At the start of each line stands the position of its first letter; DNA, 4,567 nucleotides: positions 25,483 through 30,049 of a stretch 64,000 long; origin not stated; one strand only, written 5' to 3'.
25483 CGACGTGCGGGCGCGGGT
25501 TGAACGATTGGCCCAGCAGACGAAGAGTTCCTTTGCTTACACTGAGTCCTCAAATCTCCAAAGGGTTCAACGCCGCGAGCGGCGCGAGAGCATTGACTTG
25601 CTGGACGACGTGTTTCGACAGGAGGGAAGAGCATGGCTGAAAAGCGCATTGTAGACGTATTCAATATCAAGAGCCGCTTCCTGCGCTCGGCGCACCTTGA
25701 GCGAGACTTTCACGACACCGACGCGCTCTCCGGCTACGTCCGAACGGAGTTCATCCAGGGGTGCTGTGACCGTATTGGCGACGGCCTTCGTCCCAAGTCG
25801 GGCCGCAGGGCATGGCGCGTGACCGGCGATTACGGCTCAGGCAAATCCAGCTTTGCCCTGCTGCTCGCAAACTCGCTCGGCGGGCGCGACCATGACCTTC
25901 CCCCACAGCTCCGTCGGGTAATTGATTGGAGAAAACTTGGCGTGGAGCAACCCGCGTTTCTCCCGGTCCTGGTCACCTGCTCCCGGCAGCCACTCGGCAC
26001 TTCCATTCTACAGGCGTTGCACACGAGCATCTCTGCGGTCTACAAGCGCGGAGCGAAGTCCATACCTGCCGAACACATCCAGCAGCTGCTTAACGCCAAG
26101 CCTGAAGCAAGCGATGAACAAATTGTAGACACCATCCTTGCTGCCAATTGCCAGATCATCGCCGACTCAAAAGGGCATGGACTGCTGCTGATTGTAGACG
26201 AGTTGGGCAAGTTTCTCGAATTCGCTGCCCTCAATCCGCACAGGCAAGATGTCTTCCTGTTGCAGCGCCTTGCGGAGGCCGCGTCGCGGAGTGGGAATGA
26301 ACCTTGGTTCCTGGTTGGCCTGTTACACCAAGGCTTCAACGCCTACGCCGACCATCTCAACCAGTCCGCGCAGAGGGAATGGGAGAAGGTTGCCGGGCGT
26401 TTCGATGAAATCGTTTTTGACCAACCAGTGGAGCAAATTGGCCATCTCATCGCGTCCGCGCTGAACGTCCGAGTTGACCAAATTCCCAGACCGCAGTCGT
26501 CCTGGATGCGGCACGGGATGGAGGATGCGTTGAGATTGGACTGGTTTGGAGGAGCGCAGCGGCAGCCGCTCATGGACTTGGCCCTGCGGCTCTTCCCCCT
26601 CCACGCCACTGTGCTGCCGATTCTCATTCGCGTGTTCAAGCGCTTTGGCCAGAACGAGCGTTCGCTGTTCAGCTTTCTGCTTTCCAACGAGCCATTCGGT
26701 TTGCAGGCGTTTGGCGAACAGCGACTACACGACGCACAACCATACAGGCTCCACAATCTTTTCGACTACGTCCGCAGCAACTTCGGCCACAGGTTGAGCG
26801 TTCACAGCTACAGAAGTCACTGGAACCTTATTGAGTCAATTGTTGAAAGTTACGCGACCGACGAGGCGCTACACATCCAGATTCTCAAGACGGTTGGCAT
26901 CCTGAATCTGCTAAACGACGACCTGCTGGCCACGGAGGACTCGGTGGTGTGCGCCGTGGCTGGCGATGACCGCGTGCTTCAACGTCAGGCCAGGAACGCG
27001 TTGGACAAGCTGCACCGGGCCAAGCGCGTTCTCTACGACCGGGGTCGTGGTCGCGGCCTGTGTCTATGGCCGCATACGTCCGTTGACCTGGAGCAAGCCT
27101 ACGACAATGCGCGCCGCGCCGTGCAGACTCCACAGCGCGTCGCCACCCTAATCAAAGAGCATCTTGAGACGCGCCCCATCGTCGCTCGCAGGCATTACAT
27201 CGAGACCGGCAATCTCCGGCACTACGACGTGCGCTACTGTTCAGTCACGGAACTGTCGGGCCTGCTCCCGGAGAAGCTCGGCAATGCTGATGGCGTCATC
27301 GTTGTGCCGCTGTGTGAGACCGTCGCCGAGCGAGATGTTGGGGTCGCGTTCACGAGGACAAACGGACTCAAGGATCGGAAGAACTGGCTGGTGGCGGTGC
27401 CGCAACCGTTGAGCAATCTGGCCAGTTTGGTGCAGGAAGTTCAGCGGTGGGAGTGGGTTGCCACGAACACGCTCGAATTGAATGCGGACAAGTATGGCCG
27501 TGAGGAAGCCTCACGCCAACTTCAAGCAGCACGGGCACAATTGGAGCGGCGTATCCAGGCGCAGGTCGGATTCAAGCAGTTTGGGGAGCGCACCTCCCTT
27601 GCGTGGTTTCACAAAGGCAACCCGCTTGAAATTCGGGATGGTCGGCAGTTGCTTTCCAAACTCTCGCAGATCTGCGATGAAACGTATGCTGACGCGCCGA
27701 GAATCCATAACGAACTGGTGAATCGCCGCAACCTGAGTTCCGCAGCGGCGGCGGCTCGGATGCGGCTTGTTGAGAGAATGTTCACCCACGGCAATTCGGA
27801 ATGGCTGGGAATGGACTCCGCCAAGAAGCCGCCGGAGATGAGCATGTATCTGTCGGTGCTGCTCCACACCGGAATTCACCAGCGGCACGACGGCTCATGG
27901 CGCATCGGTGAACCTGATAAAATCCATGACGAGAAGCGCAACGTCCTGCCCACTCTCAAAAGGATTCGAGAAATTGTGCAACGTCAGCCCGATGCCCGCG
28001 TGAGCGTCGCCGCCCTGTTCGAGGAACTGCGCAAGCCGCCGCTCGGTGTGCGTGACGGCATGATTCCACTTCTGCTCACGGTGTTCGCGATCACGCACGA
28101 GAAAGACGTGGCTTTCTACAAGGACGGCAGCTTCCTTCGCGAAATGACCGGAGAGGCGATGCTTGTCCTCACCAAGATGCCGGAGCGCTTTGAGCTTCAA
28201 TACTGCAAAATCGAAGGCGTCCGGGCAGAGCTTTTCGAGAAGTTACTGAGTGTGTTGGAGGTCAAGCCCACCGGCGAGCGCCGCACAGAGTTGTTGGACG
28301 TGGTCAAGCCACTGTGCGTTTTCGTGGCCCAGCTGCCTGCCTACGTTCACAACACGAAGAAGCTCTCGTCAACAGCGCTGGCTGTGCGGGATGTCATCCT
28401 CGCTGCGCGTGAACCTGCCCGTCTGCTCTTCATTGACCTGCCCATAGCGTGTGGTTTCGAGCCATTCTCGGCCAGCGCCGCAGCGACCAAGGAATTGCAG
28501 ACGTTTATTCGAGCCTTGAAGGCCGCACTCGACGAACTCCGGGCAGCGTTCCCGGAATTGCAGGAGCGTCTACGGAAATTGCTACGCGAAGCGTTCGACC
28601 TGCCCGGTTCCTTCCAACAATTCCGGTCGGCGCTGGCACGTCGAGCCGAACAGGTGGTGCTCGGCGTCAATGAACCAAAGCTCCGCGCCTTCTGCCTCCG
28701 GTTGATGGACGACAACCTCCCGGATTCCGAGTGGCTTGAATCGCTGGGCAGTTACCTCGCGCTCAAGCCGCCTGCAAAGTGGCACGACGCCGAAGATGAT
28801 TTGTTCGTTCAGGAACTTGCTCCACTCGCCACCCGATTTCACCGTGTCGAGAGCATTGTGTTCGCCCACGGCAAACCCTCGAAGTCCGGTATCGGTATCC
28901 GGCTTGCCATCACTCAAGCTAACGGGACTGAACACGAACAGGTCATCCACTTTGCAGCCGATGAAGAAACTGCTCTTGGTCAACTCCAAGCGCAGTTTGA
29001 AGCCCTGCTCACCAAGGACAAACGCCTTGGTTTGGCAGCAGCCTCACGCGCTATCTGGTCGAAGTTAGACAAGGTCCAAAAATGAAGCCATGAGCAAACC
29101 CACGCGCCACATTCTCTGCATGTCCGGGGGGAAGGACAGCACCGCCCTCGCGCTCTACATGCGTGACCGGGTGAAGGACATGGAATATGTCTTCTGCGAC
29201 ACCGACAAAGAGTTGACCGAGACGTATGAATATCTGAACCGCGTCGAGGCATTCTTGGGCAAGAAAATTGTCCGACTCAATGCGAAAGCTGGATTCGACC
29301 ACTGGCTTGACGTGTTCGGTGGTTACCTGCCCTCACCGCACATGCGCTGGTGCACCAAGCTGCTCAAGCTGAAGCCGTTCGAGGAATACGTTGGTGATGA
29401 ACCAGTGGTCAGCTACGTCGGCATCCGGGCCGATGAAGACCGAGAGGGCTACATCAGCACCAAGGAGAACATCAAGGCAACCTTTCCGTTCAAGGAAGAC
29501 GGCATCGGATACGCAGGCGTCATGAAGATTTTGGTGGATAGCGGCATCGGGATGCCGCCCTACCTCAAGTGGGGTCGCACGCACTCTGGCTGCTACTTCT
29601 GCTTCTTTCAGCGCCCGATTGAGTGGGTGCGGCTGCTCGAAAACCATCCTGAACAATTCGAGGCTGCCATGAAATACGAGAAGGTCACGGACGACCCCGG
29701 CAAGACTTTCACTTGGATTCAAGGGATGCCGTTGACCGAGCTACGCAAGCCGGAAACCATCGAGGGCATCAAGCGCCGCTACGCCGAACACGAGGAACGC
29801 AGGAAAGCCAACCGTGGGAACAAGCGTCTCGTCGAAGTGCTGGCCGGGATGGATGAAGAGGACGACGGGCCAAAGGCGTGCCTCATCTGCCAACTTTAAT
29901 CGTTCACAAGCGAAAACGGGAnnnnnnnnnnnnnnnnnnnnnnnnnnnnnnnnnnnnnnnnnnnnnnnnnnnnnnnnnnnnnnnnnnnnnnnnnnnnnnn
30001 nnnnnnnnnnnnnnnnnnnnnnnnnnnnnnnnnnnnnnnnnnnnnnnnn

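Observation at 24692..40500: Eight-gene, translationally coupled operon combining sspBCD-like modification genes with a DptFGH/SspFGH-like trio; no cysteine desulfurase in cis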

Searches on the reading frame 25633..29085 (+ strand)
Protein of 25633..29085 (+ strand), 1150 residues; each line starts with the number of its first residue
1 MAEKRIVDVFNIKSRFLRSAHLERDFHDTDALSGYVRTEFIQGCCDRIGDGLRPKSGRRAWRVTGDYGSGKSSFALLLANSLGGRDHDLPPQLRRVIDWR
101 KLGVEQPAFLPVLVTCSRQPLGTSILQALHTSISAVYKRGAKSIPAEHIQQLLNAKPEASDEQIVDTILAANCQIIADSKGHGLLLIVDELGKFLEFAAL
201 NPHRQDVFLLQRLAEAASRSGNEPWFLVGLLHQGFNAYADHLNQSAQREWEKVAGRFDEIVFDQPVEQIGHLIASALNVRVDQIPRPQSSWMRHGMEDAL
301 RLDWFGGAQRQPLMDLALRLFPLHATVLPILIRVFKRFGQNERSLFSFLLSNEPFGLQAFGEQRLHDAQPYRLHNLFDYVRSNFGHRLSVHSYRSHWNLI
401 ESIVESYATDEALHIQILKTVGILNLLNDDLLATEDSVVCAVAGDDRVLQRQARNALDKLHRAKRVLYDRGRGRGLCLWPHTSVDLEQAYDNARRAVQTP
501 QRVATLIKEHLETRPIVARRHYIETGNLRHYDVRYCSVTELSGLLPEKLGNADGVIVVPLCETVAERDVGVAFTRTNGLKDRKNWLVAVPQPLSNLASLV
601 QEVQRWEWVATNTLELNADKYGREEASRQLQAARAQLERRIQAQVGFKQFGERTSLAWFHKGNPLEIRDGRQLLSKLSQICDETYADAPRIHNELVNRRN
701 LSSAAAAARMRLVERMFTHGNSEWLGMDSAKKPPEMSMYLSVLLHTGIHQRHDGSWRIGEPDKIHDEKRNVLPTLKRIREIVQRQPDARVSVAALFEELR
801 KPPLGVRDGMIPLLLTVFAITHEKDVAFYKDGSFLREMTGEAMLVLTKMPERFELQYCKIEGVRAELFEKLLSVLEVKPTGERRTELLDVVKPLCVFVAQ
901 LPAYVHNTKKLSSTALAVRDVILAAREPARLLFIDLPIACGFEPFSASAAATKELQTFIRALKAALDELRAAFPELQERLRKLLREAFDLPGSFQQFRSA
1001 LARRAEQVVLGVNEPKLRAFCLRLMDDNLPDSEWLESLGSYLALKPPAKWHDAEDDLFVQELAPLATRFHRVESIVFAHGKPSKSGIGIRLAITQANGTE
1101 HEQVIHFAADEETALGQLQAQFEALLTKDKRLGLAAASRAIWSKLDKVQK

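Call 4: search_protein_families(library=padloc, proteins=[window:25633-29085:+], max_evalue=0.01)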
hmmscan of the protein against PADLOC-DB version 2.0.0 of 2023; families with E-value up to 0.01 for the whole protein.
window:25633-29085:+ (1150 aa): 13 families
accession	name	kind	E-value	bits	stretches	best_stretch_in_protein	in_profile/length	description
PDLC02778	SspC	-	0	1339.3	1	16-1077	1-1052/1053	SspC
PDLC02779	SspC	-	4.8e-275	913.3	1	12-1074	1-1053/1054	SspC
PDLC02781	SspC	-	3.9e-229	761.3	1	18-1118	2-1099/1104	SspC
PDLC02780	SspC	-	1.1e-186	620.8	1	8-1084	3-1035/1045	SspC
PDLC02774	SspC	-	3.9e-180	599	1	16-1109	1-1062/1065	SspC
PDLC02775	SspC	-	1.7e-176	586.9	1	7-1076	4-1063/1064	SspC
PDLC02777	SspC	-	7.2e-171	568.7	1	17-1113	1-1083/1097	SspC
PDLC02776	SspC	-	1.2e-149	498.1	1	147-1121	86-1036/1039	SspC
PDLC02478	BrxC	-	9.9e-147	488.3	1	13-1054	7-1043/1108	BrxC-PglY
PDLC02773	SspC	-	5.1e-116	386.9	1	29-1058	10-1000/1011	SspC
PDLC02770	SspC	-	7e-99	330.3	1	55-1075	45-1040/1047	SspC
PDLC02772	SspC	-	4.9e-66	221.4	1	56-1074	49-1067/1123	SspC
PDLC02771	SspC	-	1.3e-53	180.5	3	372-751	447-813/828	SspC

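Call 5: search_protein_families(library=pfam, proteins=[window:25633-29085:+], max_evalue=0.01)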
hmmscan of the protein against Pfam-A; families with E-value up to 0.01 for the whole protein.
window:25633-29085:+ (1150 aa): 0 families

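Call 6: search_protein_families(library=ncbifam, proteins=[window:25633-29085:+], max_evalue=0.01)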
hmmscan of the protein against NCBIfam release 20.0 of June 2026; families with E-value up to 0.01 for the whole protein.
window:25633-29085:+ (1150 aa): 1 family
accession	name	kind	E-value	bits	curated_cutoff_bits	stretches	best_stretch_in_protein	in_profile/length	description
NF033441.0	BREX_BrxC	hypoth_equivalog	1.2e-07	30.5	400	0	402-694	467-743/1173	BREX system P-loop protein BrxC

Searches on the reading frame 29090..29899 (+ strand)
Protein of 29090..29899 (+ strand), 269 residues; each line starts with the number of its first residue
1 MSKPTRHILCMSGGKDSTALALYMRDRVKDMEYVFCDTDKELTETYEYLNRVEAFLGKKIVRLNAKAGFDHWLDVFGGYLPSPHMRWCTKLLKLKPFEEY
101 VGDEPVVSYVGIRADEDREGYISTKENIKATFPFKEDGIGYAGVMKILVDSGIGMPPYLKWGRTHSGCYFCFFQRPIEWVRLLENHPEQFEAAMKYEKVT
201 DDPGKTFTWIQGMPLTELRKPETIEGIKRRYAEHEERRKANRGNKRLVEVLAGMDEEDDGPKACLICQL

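Call 4: search_protein_families(library=padloc, proteins=[window:29090-29899:+], max_evalue=0.01)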
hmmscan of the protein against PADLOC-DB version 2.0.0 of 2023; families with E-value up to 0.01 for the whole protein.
window:29090-29899:+ (269 aa): 4 families
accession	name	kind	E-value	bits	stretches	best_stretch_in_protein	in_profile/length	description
PDLC02782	SspD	-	9.4e-112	371.2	1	6-268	1-276/277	SspD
PDLC02510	BrxP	-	4.7e-11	39.6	1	9-175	137-317/779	BrxP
PDLC02662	DndC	-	5e-05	20.5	1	71-104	111-146/481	DndC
PDLC02661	DndC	-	8.6e-05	19.7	1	64-104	100-142/468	DndC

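Call 5: search_protein_families(library=pfam, proteins=[window:29090-29899:+], max_evalue=0.01)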
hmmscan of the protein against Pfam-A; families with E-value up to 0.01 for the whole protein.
window:29090-29899:+ (269 aa): 1 family
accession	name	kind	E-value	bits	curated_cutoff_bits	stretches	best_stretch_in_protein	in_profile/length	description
PF01507.26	PAPS_reduct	-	1.1e-10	42.3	22.5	1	8-121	3-117/175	Phosphoadenosine phosphosulfate reductase domain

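Call 6: search_protein_families(library=ncbifam, proteins=[window:29090-29899:+], max_evalue=0.01)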
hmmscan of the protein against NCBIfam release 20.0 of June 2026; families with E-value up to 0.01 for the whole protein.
window:29090-29899:+ (269 aa): 9 families
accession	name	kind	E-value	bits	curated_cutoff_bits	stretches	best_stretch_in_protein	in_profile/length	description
NF006351.0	PRK08576.1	equivalog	4.2e-15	55.3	290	1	8-190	238-419/436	hypothetical protein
NF010367.0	PRK13795.1-2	equivalog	8e-14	51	456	1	9-119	247-358/584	hypothetical protein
NF006327.0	PRK08557.1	equivalog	1.2e-13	50.6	366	1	10-196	187-379/415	hypothetical protein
NF010368.0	PRK13795.1-3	equivalog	1.1e-12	47.1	588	1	10-119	253-363/635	hypothetical protein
NF010366.0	PRK13795.1-1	equivalog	2.9e-09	35.6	745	1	10-103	272-365/667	hypothetical protein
NF010369.0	PRK13795.1-4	equivalog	6.4e-08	31.3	1086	1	10-117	257-369/633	hypothetical protein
NF005316.0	PRK06850.1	equivalog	0.00054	18.9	536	1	70-103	113-148/505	hypothetical protein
TIGR03183.1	DNA_S_dndC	equivalog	0.0022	17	290.4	0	70-103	97-132/447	DNA phosphorothioation system sulfurtransferase DndC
NF002537.0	PRK02090.1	equivalog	0.0043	16.7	154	1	6-102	42-140/244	phosphoadenylyl-sulfate reductase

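Call 73: search_dna_similar(query=window:29090-29896:+, collection=plasmids, mode=protein, max_rows=15)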
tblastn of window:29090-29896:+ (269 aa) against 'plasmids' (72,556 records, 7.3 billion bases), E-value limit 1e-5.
Records with a match: 85; places in all: 85; records where one place covers at least 80% of the query: 65.
Best place of each record, by identity: <60% 85.
By first word of the organism name: Rhizobium 6; Clostridium 5; Agrobacterium 4; Sphingomonas 4; Acinetobacter 4; Sinorhizobium 3; Hymenobacter 3; Sphingobium 3; Vibrio 3; Burkholderia 3; and 39 more.
By predicted mobility (MOB-suite, as given by PLSDB): non-mobilizable 46; conjugative 28; mobilizable 11.
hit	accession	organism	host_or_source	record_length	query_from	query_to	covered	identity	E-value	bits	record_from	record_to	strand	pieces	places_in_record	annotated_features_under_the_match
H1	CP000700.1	Rhizorhabdus wittichii RW1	-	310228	3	269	99%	58.7%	2e-100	328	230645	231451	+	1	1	phosphoadenosine phosphosulfate reductase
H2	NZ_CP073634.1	Methylorubrum extorquens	cell culture,Oil-contaminated soil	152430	3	269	99%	58.5%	4e-100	327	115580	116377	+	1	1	phosphoadenosine phosphosulfate reductase family protein | hypothetical protein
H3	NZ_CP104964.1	Devosia neptuniae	Vicia costata,cell culture,root nodule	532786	2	269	100%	57.8%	3e-104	338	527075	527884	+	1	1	phosphoadenosine phosphosulfate reductase family protein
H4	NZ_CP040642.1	Agrobacterium sp. T29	Single strain culture,soil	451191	6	269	98%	58.6%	2e-101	330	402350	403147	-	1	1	phosphoadenosine phosphosulfate reductase family protein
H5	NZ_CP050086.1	Rhizobium leguminosarum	Trifolium pratense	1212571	3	269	99%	57.2%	4e-99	324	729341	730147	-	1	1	record has no annotation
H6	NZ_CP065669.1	Sphingomonas paucimobilis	-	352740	2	269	100%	56.7%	4e-93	307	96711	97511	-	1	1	phosphoadenosine phosphosulfate reductase family protein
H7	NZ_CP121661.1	Sinorhizobium terangae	Desmanthus virgatus,cell culture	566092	2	269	100%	56.7%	3e-100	327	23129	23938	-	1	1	phosphoadenosine phosphosulfate reductase family protein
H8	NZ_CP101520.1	Ensifer adhaerens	cell cuture,rhizosphere soil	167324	6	269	98%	56.8%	7e-99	323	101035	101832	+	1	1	phosphoadenosine phosphosulfate reductase family protein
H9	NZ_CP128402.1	Candidatus Chlorohelix allophototropha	Single colony of Candidatus Chlorohelix ...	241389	1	269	100%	55.4%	3e-96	316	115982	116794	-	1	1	phosphoadenosine phosphosulfate reductase family protein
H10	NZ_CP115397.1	Hymenobacter yonginensis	whole organism,freshwater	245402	4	269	99%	54.4%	3e-84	281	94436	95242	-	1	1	phosphoadenosine phosphosulfate reductase family protein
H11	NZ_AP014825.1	Geminocystis sp. NIES-3709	-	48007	3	269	99%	53.7%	2e-84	282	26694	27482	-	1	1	phosphoadenosine phosphosulfate reductase family protein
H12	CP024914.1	Cyanobacterium sp. HL-69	cell culture,enrichment cultures from ...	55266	3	268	99%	53.7%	8e-88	291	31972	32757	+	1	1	Phosphoadenylyl-sulfate reductase [thioredoxin]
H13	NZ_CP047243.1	Trichormus variabilis 0441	cell culture,thermal spring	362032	3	268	99%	53.5%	1e-81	274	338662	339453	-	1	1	phosphoadenosine phosphosulfate reductase family protein | hypothetical protein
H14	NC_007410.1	Trichormus variabilis ATCC 29413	-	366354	3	268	99%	53.5%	1e-81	274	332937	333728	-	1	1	phosphoadenosine phosphosulfate reductase family protein | hypothetical protein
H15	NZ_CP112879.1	Pseudanabaena galeata CCNP1313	-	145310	5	269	99%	53.3%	2e-83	279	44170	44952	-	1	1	phosphoadenosine phosphosulfate reductase family protein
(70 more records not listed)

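Call 74: get_annotated_region(hit=H1, flank=9000)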
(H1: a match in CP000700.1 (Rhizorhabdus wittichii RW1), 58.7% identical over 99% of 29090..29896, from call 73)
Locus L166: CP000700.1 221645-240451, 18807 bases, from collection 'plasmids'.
description: Sphingomonas wittichii RW1 plasmid pSWIT01, complete sequence
organism: Rhizorhabdus wittichii RW1 (NCBI taxid 392499)
taxonomy: Bacteria; Pseudomonadota; Alphaproteobacteria; Sphingomonadales; Sphingomonadaceae; Rhizorhabdus; Rhizorhabdus wittichii; Rhizorhabdus wittichii RW1
host: -; source: -; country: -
typing (MOB-suite, as given by PLSDB): conjugative; replicon rep_cluster_728; relaxase MOBF,MOBF; mating-pair formation MPF_F
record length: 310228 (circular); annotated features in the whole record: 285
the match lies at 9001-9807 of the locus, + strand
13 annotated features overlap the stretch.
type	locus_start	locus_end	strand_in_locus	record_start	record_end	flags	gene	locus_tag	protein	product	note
CDS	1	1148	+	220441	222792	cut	-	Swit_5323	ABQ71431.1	histidine kinase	-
CDS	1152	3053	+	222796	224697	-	-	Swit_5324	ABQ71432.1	hypothetical protein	-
CDS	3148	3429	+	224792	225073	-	-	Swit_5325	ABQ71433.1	transcriptional regulator, XRE family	-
CDS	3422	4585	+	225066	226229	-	-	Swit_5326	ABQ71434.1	aminotransferase, class V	-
CDS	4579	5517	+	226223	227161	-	-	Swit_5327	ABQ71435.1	conserved hypothetical protein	-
CDS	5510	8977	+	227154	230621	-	-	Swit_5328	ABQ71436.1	hypothetical protein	-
CDS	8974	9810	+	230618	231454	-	-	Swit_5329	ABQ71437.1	phosphoadenosine phosphosulfate reductase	-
CDS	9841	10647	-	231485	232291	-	-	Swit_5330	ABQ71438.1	hypothetical protein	-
CDS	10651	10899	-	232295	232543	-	-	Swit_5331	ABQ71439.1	hypothetical protein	-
CDS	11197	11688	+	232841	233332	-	-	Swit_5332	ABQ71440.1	hypothetical protein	-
CDS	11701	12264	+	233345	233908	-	-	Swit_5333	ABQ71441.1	hypothetical protein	-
CDS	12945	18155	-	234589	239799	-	-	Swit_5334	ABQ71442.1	cell divisionFtsK/SpoIIIE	-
CDS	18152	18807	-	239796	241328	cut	-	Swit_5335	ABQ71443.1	conserved hypothetical protein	-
